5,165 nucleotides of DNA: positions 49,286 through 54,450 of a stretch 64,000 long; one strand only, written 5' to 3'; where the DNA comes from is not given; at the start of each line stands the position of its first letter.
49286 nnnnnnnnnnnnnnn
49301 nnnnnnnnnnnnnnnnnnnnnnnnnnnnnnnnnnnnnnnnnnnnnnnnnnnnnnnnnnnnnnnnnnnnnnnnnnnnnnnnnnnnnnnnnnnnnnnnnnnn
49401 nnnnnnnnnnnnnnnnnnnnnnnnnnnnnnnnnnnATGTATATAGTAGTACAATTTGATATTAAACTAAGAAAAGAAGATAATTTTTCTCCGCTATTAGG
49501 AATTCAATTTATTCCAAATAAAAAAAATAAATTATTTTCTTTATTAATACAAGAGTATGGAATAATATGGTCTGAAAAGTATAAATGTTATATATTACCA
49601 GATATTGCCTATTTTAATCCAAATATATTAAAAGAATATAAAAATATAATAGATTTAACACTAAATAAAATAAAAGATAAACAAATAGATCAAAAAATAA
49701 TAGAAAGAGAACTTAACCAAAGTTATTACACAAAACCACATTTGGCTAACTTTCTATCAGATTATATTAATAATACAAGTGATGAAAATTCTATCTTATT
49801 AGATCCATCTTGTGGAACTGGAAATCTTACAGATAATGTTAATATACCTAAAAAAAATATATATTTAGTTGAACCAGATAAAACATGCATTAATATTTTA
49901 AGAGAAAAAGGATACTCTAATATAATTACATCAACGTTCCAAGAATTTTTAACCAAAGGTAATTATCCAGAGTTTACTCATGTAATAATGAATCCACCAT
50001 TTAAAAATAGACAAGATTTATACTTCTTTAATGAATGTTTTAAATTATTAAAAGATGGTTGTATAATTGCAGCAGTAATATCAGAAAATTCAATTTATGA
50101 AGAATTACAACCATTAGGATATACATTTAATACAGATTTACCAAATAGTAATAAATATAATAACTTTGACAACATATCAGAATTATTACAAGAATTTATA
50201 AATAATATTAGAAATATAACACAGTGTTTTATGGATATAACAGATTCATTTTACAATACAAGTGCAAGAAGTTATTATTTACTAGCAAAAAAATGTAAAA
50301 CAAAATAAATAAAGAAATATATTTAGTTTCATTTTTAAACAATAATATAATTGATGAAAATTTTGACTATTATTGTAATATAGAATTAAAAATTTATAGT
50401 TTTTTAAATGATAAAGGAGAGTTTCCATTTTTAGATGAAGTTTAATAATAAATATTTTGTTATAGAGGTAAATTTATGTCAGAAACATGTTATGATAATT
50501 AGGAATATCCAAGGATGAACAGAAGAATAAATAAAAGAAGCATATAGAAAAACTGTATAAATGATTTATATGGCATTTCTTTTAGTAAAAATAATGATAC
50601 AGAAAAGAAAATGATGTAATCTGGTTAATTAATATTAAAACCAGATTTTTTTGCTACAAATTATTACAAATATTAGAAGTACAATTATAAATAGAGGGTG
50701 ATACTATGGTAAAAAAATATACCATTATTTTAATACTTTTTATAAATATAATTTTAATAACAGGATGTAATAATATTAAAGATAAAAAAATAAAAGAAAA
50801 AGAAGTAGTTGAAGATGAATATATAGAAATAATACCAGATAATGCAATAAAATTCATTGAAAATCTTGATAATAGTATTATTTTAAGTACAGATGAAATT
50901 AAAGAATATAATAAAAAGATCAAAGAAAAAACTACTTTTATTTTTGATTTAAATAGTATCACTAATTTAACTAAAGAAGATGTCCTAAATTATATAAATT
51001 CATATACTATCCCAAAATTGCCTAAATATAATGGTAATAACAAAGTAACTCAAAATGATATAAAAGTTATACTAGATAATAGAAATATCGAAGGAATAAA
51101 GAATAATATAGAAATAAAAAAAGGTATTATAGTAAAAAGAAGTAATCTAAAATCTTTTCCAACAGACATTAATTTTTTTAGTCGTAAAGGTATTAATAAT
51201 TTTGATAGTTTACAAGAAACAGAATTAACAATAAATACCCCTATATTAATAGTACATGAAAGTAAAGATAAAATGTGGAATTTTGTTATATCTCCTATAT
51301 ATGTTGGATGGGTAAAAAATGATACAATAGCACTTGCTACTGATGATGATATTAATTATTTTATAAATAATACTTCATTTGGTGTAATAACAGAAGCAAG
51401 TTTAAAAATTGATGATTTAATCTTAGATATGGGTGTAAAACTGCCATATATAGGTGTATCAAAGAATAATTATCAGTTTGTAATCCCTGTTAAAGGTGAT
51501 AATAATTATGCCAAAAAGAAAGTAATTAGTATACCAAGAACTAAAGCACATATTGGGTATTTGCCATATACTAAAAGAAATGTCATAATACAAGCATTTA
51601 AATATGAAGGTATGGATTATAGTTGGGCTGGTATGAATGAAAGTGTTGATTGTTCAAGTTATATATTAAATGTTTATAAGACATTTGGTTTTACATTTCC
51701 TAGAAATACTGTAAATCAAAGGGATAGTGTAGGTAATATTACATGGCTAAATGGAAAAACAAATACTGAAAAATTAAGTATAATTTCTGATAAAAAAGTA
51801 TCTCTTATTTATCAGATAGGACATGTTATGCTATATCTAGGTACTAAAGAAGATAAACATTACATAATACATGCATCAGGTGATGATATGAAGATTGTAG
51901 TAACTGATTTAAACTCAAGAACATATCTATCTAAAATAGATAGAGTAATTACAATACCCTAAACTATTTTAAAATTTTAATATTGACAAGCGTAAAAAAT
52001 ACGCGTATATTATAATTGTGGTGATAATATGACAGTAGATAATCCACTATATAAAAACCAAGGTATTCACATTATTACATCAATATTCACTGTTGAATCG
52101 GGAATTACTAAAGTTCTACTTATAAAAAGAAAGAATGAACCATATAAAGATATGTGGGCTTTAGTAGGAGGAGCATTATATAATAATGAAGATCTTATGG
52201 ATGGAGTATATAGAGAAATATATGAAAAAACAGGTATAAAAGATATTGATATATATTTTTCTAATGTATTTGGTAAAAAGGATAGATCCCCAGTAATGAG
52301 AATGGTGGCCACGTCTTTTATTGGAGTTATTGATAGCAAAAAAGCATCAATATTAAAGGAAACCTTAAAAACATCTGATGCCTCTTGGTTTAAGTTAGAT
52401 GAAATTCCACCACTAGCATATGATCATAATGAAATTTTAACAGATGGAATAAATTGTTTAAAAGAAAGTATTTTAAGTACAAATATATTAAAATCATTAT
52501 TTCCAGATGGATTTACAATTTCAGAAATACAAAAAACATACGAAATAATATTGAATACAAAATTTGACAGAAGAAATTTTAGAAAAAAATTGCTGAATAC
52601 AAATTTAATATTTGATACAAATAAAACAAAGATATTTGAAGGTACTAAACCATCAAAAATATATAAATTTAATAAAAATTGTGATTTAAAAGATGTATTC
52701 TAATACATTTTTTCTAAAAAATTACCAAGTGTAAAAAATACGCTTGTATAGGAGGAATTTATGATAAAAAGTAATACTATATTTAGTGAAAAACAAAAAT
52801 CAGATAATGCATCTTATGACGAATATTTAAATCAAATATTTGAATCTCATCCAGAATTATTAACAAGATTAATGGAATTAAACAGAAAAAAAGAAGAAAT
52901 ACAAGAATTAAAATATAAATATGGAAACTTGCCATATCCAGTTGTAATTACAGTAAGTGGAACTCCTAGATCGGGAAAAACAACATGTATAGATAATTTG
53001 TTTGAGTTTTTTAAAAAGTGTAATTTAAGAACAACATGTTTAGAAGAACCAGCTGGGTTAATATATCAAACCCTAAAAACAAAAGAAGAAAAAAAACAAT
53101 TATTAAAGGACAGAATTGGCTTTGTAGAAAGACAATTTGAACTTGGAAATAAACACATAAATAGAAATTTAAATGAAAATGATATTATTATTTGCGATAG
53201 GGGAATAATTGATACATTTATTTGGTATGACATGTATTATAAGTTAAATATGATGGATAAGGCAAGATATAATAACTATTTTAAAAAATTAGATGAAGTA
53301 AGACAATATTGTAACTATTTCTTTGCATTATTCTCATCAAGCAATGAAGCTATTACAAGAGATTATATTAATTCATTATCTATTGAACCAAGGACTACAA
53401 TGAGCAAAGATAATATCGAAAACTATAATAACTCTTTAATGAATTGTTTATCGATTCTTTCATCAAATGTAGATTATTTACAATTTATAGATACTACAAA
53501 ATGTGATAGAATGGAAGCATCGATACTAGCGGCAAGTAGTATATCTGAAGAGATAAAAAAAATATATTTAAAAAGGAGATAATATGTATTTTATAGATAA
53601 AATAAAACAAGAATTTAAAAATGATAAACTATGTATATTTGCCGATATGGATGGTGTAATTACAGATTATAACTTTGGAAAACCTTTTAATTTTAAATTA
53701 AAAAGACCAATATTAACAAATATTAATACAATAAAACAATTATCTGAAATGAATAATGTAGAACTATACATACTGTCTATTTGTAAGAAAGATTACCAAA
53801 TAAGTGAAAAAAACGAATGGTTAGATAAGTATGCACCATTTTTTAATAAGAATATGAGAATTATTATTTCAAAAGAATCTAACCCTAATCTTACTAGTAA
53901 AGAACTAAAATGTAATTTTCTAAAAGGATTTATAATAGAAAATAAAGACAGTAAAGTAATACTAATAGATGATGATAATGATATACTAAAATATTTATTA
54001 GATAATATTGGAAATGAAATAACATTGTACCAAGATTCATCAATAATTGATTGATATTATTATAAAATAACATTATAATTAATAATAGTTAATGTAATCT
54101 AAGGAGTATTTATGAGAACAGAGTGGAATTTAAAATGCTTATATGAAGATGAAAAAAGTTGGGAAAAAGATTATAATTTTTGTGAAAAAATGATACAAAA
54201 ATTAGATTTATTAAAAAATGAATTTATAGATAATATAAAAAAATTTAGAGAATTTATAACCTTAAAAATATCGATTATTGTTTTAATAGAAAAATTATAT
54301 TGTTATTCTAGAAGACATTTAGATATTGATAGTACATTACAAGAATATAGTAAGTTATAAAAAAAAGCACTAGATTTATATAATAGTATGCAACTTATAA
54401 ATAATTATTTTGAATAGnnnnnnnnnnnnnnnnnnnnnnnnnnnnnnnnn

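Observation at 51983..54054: NrtR-like Nudix regulator with two matching palindromic operators controlling an NRK-like kinase and an NT5C-like nucleotidase: possible NR/NMN salvage switch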

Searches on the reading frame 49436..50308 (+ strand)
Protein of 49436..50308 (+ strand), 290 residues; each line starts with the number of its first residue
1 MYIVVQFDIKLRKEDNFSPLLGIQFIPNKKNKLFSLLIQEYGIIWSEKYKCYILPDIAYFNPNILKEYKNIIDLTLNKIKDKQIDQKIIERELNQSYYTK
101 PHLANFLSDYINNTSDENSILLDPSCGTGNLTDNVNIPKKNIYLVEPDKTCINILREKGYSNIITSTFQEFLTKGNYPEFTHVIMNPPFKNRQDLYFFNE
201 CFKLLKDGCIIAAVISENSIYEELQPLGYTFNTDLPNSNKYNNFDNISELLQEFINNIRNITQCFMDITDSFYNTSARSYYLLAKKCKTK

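Call 42: search_protein_families(library=pfam, proteins=[window:49436-50308:+], max_evalue=0.001)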
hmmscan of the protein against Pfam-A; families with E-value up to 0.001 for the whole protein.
window:49436-50308:+ (290 aa): 1 family
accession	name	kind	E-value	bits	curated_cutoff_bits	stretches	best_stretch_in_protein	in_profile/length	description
PF05175.20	MTS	-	6.4e-06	26.3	23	1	108-231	24-154/170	Methyltransferase small domain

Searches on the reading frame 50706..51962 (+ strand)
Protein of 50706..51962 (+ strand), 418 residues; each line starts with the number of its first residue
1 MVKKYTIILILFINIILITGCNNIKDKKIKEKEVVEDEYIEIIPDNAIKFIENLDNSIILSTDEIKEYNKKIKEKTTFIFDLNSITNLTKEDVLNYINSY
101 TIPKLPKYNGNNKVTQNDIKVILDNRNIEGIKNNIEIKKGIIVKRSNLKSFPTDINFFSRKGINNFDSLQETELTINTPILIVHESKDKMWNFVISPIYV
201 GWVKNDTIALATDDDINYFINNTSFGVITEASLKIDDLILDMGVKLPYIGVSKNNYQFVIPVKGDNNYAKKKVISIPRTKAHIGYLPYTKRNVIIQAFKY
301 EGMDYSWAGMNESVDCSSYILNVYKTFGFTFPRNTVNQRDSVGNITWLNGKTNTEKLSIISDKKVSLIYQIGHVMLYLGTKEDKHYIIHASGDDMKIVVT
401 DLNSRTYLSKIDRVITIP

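Call 3: search_protein_families(library=pfam, proteins=[window:50706-51962:+], max_evalue=0.1)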
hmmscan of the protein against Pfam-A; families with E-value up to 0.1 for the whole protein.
window:50706-51962:+ (418 aa): 4 families
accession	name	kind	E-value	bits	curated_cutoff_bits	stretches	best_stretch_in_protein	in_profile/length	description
PF12913.13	SH3_6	-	5e-14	52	27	1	165-204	14-53/53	SH3 domain (SH3b1 type)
PF00877.26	NLPC_P60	-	1.4e-08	35.1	23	1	302-411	1-100/105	NlpC/P60 family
PF25309.1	ELLD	-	0.024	15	27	1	281-340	61-119/175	Endolysin-like domain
PF08593.16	Mug135_C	-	0.068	13.9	23.8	0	81-114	37-70/82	Mug135-like, C-terminal domain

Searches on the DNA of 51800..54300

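Call 99: search_rna_families(source=window, start=51800, end=54300, threshold=evalue, max_evalue=1)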
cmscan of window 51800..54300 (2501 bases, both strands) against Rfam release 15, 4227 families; matches with E-value up to 1: 0.
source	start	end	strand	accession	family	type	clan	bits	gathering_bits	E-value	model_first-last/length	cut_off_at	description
